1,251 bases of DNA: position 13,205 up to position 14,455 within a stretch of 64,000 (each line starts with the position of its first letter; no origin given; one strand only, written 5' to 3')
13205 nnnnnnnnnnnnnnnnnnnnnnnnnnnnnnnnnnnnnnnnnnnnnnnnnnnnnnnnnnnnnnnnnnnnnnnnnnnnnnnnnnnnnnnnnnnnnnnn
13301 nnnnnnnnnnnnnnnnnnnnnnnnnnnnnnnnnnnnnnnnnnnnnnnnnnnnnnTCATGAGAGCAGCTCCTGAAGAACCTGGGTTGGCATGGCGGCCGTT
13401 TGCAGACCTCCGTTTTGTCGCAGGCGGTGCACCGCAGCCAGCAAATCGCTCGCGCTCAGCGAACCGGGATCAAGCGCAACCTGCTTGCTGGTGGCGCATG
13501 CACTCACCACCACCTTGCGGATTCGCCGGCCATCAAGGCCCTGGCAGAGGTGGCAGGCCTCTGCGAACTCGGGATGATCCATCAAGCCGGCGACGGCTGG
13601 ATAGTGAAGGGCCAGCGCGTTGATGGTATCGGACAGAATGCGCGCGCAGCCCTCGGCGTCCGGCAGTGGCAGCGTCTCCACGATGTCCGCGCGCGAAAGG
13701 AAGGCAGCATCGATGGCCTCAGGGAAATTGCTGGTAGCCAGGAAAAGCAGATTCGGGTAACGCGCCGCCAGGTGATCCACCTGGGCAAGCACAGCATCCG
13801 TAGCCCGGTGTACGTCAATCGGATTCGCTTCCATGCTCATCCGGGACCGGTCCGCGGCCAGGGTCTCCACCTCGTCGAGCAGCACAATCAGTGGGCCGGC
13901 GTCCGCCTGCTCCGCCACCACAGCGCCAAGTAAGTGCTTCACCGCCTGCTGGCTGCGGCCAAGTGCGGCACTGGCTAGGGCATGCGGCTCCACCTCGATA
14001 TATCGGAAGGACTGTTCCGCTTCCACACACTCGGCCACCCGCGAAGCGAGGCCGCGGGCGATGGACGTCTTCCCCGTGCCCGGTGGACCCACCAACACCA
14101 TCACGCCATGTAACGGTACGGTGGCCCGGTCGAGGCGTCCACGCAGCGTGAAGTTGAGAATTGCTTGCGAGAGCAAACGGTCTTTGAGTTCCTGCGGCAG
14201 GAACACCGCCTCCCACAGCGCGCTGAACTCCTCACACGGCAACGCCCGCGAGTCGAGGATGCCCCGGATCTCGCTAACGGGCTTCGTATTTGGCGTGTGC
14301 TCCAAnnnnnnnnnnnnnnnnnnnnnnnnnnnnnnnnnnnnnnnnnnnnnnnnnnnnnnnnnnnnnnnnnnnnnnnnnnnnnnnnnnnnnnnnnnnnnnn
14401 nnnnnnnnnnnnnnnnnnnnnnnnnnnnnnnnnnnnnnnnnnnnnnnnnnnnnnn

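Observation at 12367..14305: Orphan TRIP13/Pch2-like AAA+ operon with two HORMA-sized proteins and no CD-NTase or effector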

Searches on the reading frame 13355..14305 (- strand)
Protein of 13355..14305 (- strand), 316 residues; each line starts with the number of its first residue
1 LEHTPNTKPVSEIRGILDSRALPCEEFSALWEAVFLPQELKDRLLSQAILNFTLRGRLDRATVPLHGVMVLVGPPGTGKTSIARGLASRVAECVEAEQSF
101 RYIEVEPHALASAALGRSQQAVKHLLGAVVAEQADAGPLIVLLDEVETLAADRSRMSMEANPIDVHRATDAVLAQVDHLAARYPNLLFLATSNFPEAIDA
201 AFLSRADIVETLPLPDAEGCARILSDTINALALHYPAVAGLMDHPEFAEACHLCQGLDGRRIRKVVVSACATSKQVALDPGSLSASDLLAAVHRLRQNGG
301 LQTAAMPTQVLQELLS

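Call 3: search_protein_families(library=pfam, proteins=[window:13355-14305:-], max_evalue=1)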
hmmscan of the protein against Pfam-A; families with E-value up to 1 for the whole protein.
window:13355-14305:- (316 aa): 30 families (the best 25 are shown)
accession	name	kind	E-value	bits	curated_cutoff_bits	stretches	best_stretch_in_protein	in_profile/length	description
PF00004.35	AAA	-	7.8e-19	68.9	21.2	1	69-213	1-130/131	ATPase family associated with various cellular activities (AAA)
PF07728.20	AAA_5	-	1.3e-05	25.7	22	1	69-205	2-138/139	AAA domain (dynein-related subfamily)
PF13481.12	AAA_25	-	4.3e-05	23.6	27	1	62-110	29-75/195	AAA domain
PF13401.12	AAA_22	-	0.00013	22.8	27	1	67-149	6-96/130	AAA domain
PF13521.12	AAA_28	-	0.00013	22.7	27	1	69-106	2-39/164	AAA domain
PF13191.12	AAA_16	-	0.00017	22.6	32.6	1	54-147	12-142/167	AAA ATPase domain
PF20720.3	nSTAND3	-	0.0006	20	27.2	1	66-105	17-51/155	Novel STAND NTPase 3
PF13671.12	AAA_33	-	0.001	19.8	27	1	68-160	1-92/143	AAA domain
PF13604.12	AAA_30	-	0.002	18.3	27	1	66-149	18-100/191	AAA domain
PF01078.27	Mg_chelatase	-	0.0026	17.6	20.3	1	69-98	25-54/207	Magnesium chelatase, subunit ChlI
PF13173.12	AAA_14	-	0.0028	18.1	27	1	68-149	4-74/129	AAA domain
PF13238.12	AAA_18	-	0.004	18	29.4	1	70-93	2-24/128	AAA domain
PF13245.12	AAA_19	-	0.004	17.8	25.1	1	66-100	11-42/134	AAA domain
PF07724.20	AAA_2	-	0.0052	17.3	27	1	68-168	5-94/166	AAA domain (Cdc48 subfamily)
PF20703.3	nSTAND1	-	0.0063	16.6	27.1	1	67-152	34-130/379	Novel STAND NTPase 1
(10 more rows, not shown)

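Call 4: search_protein_families(library=padloc, proteins=[window:13355-14305:-], max_evalue=1)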
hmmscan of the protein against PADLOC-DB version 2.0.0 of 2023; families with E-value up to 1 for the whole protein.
window:13355-14305:- (316 aa): 12 families
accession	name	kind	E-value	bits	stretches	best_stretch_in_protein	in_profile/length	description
PDLC00915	TRIP13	-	4.6e-129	428.1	1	12-298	9-294/302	TRIP13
PDLC02196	IetA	-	1.9e-16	58.5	1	33-295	90-321/374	-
PDLC04232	IetA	-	5.4e-14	50.3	1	69-262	119-297/330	-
PDLC00914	TRIP13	-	3.3e-13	47.8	1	68-243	73-246/302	TRIP13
PDLC02195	IetA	-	5.2e-08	30.6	1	45-234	116-286/395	-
PDLC04231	IetA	-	1.9e-07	29.1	1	64-228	116-260/262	-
PDLC04140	mad8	-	8.4e-05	20.2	1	67-175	28-101/314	mads_8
PDLC02496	BrxF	-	0.0002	19.5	1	57-149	12-96/158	BrxF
PDLC03920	MkoA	-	0.0033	13.7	1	66-87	631-652/1112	-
PDLC04183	HEC-01A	-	0.0037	14.4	1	41-83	2-41/402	-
PDLC00301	PtuA1|PtuA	-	0.0081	13.2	1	43-101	12-70/429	AAA ATPase domain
PDLC02630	DrmD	-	0.013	13.1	1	68-156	103-182/260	DrmD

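Call 5: search_protein_families(library=ncbifam, proteins=[window:13355-14305:-], max_evalue=1)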
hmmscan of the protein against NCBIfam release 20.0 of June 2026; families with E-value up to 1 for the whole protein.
window:13355-14305:- (316 aa): 61 families (the best 25 are shown)
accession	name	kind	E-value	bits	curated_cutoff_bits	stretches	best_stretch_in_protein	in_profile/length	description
NF042959.1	IteA_antiphage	equivalog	4.2e-14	52.5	510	1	33-269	93-300/367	anti-phage ATPase IteA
NF003069.1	PRK03992.1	subfamily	4.2e-14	52.5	500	1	64-297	164-374/379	proteasome-activating nucleotidase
TIGR01242.2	TIGR01242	subfamily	1.2e-13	50.8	500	1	64-297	147-357/362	proteasome-activating nucleotidase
TIGR01243.1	CDC48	subfamily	4.6e-13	48.4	802.65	1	64-223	486-630/733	CDC48 family AAA ATPase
TIGR03689.1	pup_AAA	equivalog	1.8e-10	40.1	504.75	1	66-229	217-379/512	proteasome ATPase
NF047747.1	PrtsmActNtasePan2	equivalog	2.6e-10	40.1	700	1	65-227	185-334/397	proteasome-activating nucleotidase Pan2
NF047748.1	PrtsmActNtasePan1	equivalog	6.5e-10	38.6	750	1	69-269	185-365/405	proteasome-activating nucleotidase Pan1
NF041006.2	cell_div_CdvC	equivalog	2.6e-08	33.2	650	1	69-233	137-291/370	cell division protein CdvC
TIGR03922.1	T7SS_EccA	equivalog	1e-05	24.3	466.65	1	69-152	315-390/557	type VII secretion AAA-ATPase EccA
TIGR01241.2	FtsH_fam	equivalog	1.4e-05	24.1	600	1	67-225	197-342/598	ATP-dependent zinc metalloprotease FtsH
NF008004.0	PRK10733.1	equivalog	2.4e-05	22.5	1008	1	69-230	188-337/644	ATP-dependent zinc metalloprotease FtsH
TIGR03346.1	chaperone_ClpB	equivalog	8.3e-05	21.1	1232.1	1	70-160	198-290/853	ATP-dependent chaperone ClpB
NF033606.1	heat_AAA_ClpK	exception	0.00012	20.1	1900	1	70-150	307-388/949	heat shock survival AAA family ATPase ClpK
TIGR00763.1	lon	equivalog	0.00027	19.5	608.05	1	68-89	355-376/795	endopeptidase La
NF009067.0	PRK12402.1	equivalog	0.00032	19.8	317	1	29-92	3-62/340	replication factor C small subunit 2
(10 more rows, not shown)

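Call 9: find_related_loci(query=window:13355-14305:-, collection=genome_contigs, flank=10000)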
Query window:13355-14305:- (316 aa) in genome_contigs; peptide patterns used: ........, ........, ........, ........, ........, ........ (x = any residue, [..] = any of these).
600 stretches matched a pattern (row limit reached: there are more); 12 encode a relative of the query (tblastn E <= 1e-3); 12 distinct loci.
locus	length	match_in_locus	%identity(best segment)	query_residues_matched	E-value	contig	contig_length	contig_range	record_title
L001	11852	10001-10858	77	10-295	2e-148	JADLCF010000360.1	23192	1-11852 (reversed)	MAG: Bryobacterales bacterium isolate SJ214 c_000001709246, whole genome shotgun sequence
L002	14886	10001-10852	76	10-293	3e-142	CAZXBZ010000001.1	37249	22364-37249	MAG TPA_asm: uncultured Solibacteraceae bacterium isolate binchicken_co235_422 genome assembly, contig: NODE_2615_length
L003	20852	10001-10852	59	11-296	4e-104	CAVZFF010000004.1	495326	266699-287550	MAG: uncultured Gammaproteobacteria bacterium isolate MFD05580.bin.1.149 genome assembly, contig: contig_23591, whole ge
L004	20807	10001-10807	56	16-285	5e-100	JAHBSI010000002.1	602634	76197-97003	MAG: Acidobacteria bacterium isolate ACE_ACI4 ACI4_2, whole genome shotgun sequence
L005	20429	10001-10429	30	70-224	8e-10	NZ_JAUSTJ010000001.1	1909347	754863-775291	Sphingomonas kyeonggiensis strain DS2008 Ga0466926_01, whole genome shotgun sequence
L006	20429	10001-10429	30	70-224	8e-10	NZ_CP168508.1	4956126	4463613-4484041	Sphingomonas sp. Sphisp66 strain CT11-66 chromosome, complete genome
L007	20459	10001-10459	26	54-225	1e-8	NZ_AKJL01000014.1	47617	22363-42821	Pseudomonas sp. GM49 PMI29_contig_14, whole genome shotgun sequence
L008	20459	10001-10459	25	54-225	3e-8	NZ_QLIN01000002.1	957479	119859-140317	Pseudomonas fluorescens strain LY3 NODE_2_length_957479_cov_45.601274, whole genome shotgun sequence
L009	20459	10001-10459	25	54-225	3e-8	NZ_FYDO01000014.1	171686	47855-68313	Pseudomonas sp. Irchel s3f7 isolate Pseudomonas sp. Irchel s3f7, whole genome shotgun sequence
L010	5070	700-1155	25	54-224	4e-7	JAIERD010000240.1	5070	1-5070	MAG: Pseudomonadaceae bacterium isolate co.spades.METABAT.1kb_066 c_000000402273, whole genome shotgun sequence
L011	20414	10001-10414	29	69-209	9e-7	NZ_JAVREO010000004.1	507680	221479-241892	Streptomyces chisholmiae strain DSM 44915 NODE_4_length_507680_cov_45.445516, whole genome shotgun sequence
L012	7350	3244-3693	27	57-215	3e-6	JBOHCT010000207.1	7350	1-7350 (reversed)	MAG: Streptosporangiaceae bacterium isolate SE1495_metabat2.bin.7 NODE_1024_length_7350_cov_1.365361, whole genome shotg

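Call 16: search_protein_families(library=padloc, proteins=[L004:11844-12737:+, L004:12607-14238:+, L003:11630-12733:+, L003:12741-13967:+, L004:8710-9351:-, L004:9456-9851:-, L003:8734-9792:-, L004:14610-16583:+], max_evalue=0.01)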
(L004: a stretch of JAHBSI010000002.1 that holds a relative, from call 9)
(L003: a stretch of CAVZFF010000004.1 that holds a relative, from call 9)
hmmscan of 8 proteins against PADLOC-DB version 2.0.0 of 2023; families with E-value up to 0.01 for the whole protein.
L004:11844-12737:+ (297 aa): 31 families (the best 25 are shown)
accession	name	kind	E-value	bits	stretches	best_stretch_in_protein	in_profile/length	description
PDLC00809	Cyclase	-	1.5e-134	446.3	1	1-297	1-295/295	oligonucleotide-cyclase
PDLC00823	Cyclase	-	1.8e-65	219.4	1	1-295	2-282/285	oligonucleotide-cyclase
PDLC00819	Cyclase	-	4.8e-37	124.4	1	202-297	1-96/96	oligonucleotide-cyclase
PDLC00810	Cyclase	-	2e-36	124.1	1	1-292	1-294/335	oligonucleotide-cyclase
PDLC00818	Cyclase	-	2.1e-34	117.5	1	3-295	2-293/322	oligonucleotide-cyclase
PDLC00776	Cyclase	-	1.4e-32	111.2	1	3-295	4-284/287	oligonucleotide-cyclase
PDLC00802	Cyclase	-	4.5e-31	106.3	2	128-295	157-329/332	oligonucleotide-cyclase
PDLC00779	Cyclase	-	2.4e-29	100.7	1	3-290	8-293/345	oligonucleotide-cyclase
PDLC00820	Cyclase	-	4.7e-29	99.7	1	3-295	2-276/324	oligonucleotide-cyclase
PDLC00786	Cyclase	-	6e-29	99.4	1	3-295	2-292/293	oligonucleotide-cyclase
PDLC00796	Cyclase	-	4.6e-27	93.4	1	3-296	2-286/432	oligonucleotide-cyclase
PDLC00773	Cyclase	-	5.3e-25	86.7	1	5-296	4-296/334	oligonucleotide-cyclase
PDLC00805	Cyclase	-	2.7e-24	84.2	1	4-292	25-311/314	oligonucleotide-cyclase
PDLC00814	Cyclase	-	1.4e-23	81.7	1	3-207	4-205/295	oligonucleotide-cyclase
PDLC00822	Cyclase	-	4.6e-22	76.9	2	3-112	2-115/375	oligonucleotide-cyclase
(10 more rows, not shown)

L004:12607-14238:+ (543 aa): 24 families
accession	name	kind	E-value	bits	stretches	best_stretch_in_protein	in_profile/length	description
PDLC02007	SAVED3--SAVED_PDDEXK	-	1.9e-170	565.8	1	55-543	1-485/485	-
PDLC02005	SAVED3--SAVED_PDDEXK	-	1.5e-64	216.3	1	58-541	9-482/483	-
PDLC00741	Effector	-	9.4e-64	213.7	1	58-540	9-487/489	Endonuclease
PDLC00737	Effector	-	3.1e-58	196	1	55-540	1-505/506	Endonuclease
PDLC00744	Effector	-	5.6e-57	191.8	1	269-540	219-493/495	Endonuclease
PDLC02004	SAVED3--SAVED_PDDEXK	-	7.7e-57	191.4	1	55-539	1-489/490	-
PDLC00752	Effector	-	1.8e-52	176.8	2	55-297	1-257/508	Endonuclease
PDLC02012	SAVED5--SAVED_TIR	-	2.2e-24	84.3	1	319-532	188-381/404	-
PDLC01998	SAVED1--SAVED_HNH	-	8.6e-09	32.7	1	399-530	346-478/506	-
PDLC00748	Effector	-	1.5e-08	31.7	1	318-528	261-460/473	Endonuclease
PDLC00742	Effector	-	8.1e-08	29.4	1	388-536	350-506/527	Endonuclease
PDLC00735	Effector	-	1.3e-07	28.9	1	423-528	338-444/462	Endonuclease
PDLC00750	Effector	-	3.2e-06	24.2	1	481-537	405-460/465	Endonuclease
PDLC00728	Effector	-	1.7e-05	22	1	364-528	228-393/432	TIR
PDLC00751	Effector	-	8.8e-05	19.7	1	468-520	436-488/530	Endonuclease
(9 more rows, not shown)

L003:11630-12733:+ (367 aa): 37 families (the best 25 are shown)
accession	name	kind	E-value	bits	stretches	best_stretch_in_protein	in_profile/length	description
PDLC00809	Cyclase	-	1.9e-125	416.3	1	74-367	1-295/295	oligonucleotide-cyclase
PDLC00823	Cyclase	-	9.5e-70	233.5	1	73-365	1-282/285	oligonucleotide-cyclase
PDLC00818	Cyclase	-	1.8e-36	124.3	1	77-365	3-293/322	oligonucleotide-cyclase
PDLC00810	Cyclase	-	8.8e-36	122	1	78-361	5-293/335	oligonucleotide-cyclase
PDLC00805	Cyclase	-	3.5e-35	119.9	1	79-364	27-313/314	oligonucleotide-cyclase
PDLC00776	Cyclase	-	5.1e-35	119.2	1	75-365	3-284/287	oligonucleotide-cyclase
PDLC00802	Cyclase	-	1.2e-34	118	2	170-365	134-329/332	oligonucleotide-cyclase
PDLC00786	Cyclase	-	1.1e-33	115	1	78-365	4-292/293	oligonucleotide-cyclase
PDLC00796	Cyclase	-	8.5e-31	105.7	1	78-366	4-286/432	oligonucleotide-cyclase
PDLC00819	Cyclase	-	1.1e-30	104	1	272-367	1-96/96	oligonucleotide-cyclase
PDLC00773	Cyclase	-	4.6e-28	96.8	1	76-366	2-296/334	oligonucleotide-cyclase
PDLC00820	Cyclase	-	1.3e-26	91.6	1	80-365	6-276/324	oligonucleotide-cyclase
PDLC00792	Cyclase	-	5e-25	86.3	1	79-275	5-199/236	oligonucleotide-cyclase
PDLC00779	Cyclase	-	2.6e-23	80.9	1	82-363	14-296/345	oligonucleotide-cyclase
PDLC00814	Cyclase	-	5.2e-21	73.3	1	80-279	8-207/295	oligonucleotide-cyclase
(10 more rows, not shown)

L003:12741-13967:+ (408 aa): 22 families
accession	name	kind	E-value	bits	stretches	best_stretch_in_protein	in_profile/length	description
PDLC02012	SAVED5--SAVED_TIR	-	6.7e-65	217.7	1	1-406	9-392/404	-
PDLC00728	Effector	-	1.9e-23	81.2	1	2-389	6-393/432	TIR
PDLC02007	SAVED3--SAVED_PDDEXK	-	9.3e-23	78.7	1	184-404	266-482/485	-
PDLC02005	SAVED3--SAVED_PDDEXK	-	5.2e-17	59.5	1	189-401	278-478/483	-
PDLC00741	Effector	-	4.6e-16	56.4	1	191-394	285-479/489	Endonuclease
PDLC02004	SAVED3--SAVED_PDDEXK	-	5.6e-15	53.4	1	191-400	280-486/490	-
PDLC00737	Effector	-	2.6e-14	51.1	1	191-389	290-489/506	Endonuclease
PDLC00744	Effector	-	1.5e-13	48.5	1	177-404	263-493/495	Endonuclease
PDLC00727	Effector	-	3.2e-13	47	2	6-89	174-257/590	TIR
PDLC02013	SAVED5--SAVED_TIR_JAB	-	1.1e-12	45.3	2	6-90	173-257/584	-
PDLC00752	Effector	-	2.6e-12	44.3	1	234-389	333-490/508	Endonuclease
PDLC00754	Effector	-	7.1e-08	29.3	1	215-403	75-264/598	Peptidase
PDLC00747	Effector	-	1.8e-06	25.4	1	220-386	193-356/373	Endonuclease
PDLC01997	SAVED1--SAVED_HNH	-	2.6e-06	25.2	1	225-377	199-342/368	-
PDLC00749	Effector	-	1.1e-05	22.7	1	224-378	218-369/395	Endonuclease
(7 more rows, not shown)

L004:8710-9351:- (213 aa): 5 families
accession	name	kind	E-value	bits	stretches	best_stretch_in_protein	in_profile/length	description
PDLC04776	PDC-M69B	-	1.5e-09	36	1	27-184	29-185/272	-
PDLC04141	capP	-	0.00011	19.7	1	56-136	43-123/242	capP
PDLC03946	RmrA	-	0.00017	18.4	1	37-155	147-251/357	-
PDLC03945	RmrA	-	0.0016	15.7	1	79-155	208-277/394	-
PDLC03954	RmrA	-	0.0087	13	0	37-137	164-263/380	-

L004:9456-9851:- (131 aa): 18 families
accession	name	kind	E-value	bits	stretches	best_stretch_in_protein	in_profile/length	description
PDLC04142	capH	-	1.4e-09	37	1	13-106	4-92/103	capH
PDLC03951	RmrA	-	3.2e-09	34.3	1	18-80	11-69/400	-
PDLC03956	RmrA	-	7.4e-08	29.8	1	17-78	10-68/399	-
PDLC02926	HTH_VI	-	1e-07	30.1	1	16-79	2-61/92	-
PDLC03948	RmrA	-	3.3e-07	27.5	1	31-82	20-71/397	-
PDLC03949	RmrA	-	6.3e-07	26.6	1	32-88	15-70/363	-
PDLC03947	RmrA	-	1.3e-06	25.5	1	15-81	11-73/383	-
PDLC03954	RmrA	-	3.4e-06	24.2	1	17-85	12-76/380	-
PDLC03955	RmrA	-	7.7e-06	23.4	1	32-85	33-86/371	-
PDLC03952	RmrA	-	9e-06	22.8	1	16-87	23-89/395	-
PDLC03945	RmrA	-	3.7e-05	21.1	1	16-87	3-70/394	-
PDLC03946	RmrA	-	6.9e-05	19.7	1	34-82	17-65/357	-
PDLC03664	Control_protein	-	0.00022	19.6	1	15-74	13-68/74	control protein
PDLC03953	RmrA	-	0.0013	16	1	15-81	5-67/373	-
PDLC03665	Control_protein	-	0.0029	15.8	1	16-84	9-74/77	control protein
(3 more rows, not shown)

L003:8734-9792:- (352 aa): 18 families
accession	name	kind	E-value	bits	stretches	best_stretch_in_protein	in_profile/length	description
PDLC03949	RmrA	-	6.1e-52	174.7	1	4-349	5-333/363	-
PDLC03951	RmrA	-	1.8e-44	150.3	1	3-349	10-356/400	-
PDLC03954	RmrA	-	1.2e-42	144.2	1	3-348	12-360/380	-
PDLC03948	RmrA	-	7.9e-41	138.2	1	3-337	10-348/397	-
PDLC03944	RmrA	-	1.6e-40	137.4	1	3-317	8-322/384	-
PDLC03952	RmrA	-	7e-40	135.1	1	1-349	22-375/395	-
PDLC03947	RmrA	-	1.1e-39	134.3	1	2-297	12-312/383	-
PDLC03953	RmrA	-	5.5e-36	122.6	1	3-339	7-340/373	-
PDLC03955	RmrA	-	4.5e-34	116.3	1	4-314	23-323/371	-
PDLC03956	RmrA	-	1.3e-33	114.7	1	2-328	9-335/399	-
PDLC03946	RmrA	-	9.5e-33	111.4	1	4-306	5-295/357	-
PDLC03943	RmrA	-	1.1e-32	111.5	1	3-350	4-344/370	-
PDLC03945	RmrA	-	3e-27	93.8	1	2-318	3-333/394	-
PDLC03950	RmrA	-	3.5e-26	90.1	1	4-296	5-299/369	-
PDLC04141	capP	-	7.8e-19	66.1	1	130-275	5-153/242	capP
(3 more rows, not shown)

L004:14610-16583:+ (657 aa): 0 families

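Call 17: search_protein_families(library=pfam, proteins=[L004:11844-12737:+, L004:12607-14238:+, L003:11630-12733:+, L003:12741-13967:+, L002:8927-9592:-, L001:8957-9601:-], max_evalue=0.01)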
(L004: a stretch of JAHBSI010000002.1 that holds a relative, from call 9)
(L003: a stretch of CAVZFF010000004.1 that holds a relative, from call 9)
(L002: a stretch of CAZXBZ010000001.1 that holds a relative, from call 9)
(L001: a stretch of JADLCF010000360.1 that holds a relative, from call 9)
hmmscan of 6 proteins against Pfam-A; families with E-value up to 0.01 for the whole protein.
L004:11844-12737:+ (297 aa): 2 families
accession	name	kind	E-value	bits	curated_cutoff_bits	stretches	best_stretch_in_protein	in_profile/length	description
PF18144.7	SMODS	-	2.6e-22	80.2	26.5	1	3-163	2-159/164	Second Messenger Oligonucleotide or Dinucleotide Synthetase domain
PF01909.29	NTP_transf_2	-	0.00061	20.6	21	1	42-117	14-76/93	Nucleotidyltransferase domain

L004:12607-14238:+ (543 aa): 1 family
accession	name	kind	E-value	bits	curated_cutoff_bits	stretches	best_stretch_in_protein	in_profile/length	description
PF18145.6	SAVED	-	1.2e-28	100.6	26.2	1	353-540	7-190/190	SMODS-associated and fused to various effectors sensor domain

L003:11630-12733:+ (367 aa): 1 family
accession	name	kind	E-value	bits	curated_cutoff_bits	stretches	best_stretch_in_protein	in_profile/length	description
PF18144.7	SMODS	-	3.8e-25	89.5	26.5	1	77-238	3-164/164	Second Messenger Oligonucleotide or Dinucleotide Synthetase domain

L003:12741-13967:+ (408 aa): 1 family
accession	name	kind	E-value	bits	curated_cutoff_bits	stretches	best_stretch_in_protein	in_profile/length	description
PF18145.6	SAVED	-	1.8e-25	90.2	26.2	1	223-401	16-187/190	SMODS-associated and fused to various effectors sensor domain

L002:8927-9592:- (221 aa): 4 families
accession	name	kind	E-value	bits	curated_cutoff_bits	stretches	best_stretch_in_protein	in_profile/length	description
PF12802.13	MarR_2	-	1.3e-08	35.3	27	1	54-110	3-60/61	MarR family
PF01047.28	MarR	-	4.1e-08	33.4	24.6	1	54-112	1-59/59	MarR family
PF13463.12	HTH_27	-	4e-06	27.4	22.2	1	54-120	1-68/68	Winged helix DNA-binding domain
PF22381.2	Staph_reg_Sar_Rot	-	0.0044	17.5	27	1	53-125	11-83/85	Transcriptional regulator SarA/Rot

L001:8957-9601:- (214 aa): 5 families
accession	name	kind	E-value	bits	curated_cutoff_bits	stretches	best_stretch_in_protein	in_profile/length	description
PF01047.28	MarR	-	3.7e-07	30.4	24.6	1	55-113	1-59/59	MarR family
PF12802.13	MarR_2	-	7.6e-07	29.6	27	1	74-111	23-60/61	MarR family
PF13463.12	HTH_27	-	6e-06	26.9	22.2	1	55-121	1-68/68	Winged helix DNA-binding domain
PF09339.16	HTH_IclR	-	0.00053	20.2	22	1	62-103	8-50/52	IclR helix-turn-helix domain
PF00126.33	HTH_1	-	0.0088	16.4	26.6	0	63-95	4-37/60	Bacterial regulatory helix-turn-helix protein, lysR family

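Call 18: find_homologous_proteins(query=window:13355-14305:-, max_evalue=1e-30)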
Query window:13355-14305:- (316 aa): 6226 proteins with E <= 1e-30 among 8000 candidates; the best 120 are listed.
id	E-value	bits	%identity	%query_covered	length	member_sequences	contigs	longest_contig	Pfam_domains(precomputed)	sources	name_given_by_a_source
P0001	4.4e-200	681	100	100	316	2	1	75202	PF00004.36,PF07728.21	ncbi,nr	ncbi:MAG: AAA family ATPase [Bryobacterales bacterium]|nr:AAA family ATPase [Bryobacterales bacteriu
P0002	1.6e-168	577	84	100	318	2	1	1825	PF00004.36,PF07728.21,PF13481.13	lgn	-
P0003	2.5e-155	534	81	96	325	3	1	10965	PF00004.36,PF07728.21,PF13481.13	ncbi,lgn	-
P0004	7.6e-153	526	82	95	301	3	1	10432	PF00004.36,PF13401.13,PF13481.13,PF13191.13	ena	-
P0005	1.1e-139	483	75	94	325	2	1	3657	PF13671.13,PF00004.36,PF13401.13,PF07728.21,PF13481.13,PF13191.13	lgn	-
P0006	1.4e-138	479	75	94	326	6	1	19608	PF13521.13,PF13671.13,PF00004.36,PF13401.13,PF07728.21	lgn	-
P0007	4.5e-138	477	74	94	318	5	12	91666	PF13479.13,PF13671.13,PF00004.36,PF07728.21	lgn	-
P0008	7.4e-138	477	75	92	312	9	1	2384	PF13671.13,PF00004.36,PF07728.21,PF13481.13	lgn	-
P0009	1.9e-137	475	74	92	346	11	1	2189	PF00004.36,PF13401.13,PF07728.21,PF13481.13,PF13191.13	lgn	-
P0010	3.4e-135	468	76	90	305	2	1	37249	PF00004.36,PF07728.21,PF13481.13,PF13191.13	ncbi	-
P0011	2.0e-134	465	74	92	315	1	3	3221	PF00004.36,PF13401.13,PF07728.21,PF13191.13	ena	-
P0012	2.0e-132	459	72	93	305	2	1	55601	PF00004.36,PF07728.21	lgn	-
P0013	3.6e-131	455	74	90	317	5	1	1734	PF13671.13,PF00004.36,PF13401.13,PF07728.21,PF13191.13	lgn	-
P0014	1.2e-117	410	63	94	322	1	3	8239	PF00004.36,PF13401.13,PF07728.21,PF13481.13,PF13191.13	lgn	-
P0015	9.2e-117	407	67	90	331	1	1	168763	PF00004.36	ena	-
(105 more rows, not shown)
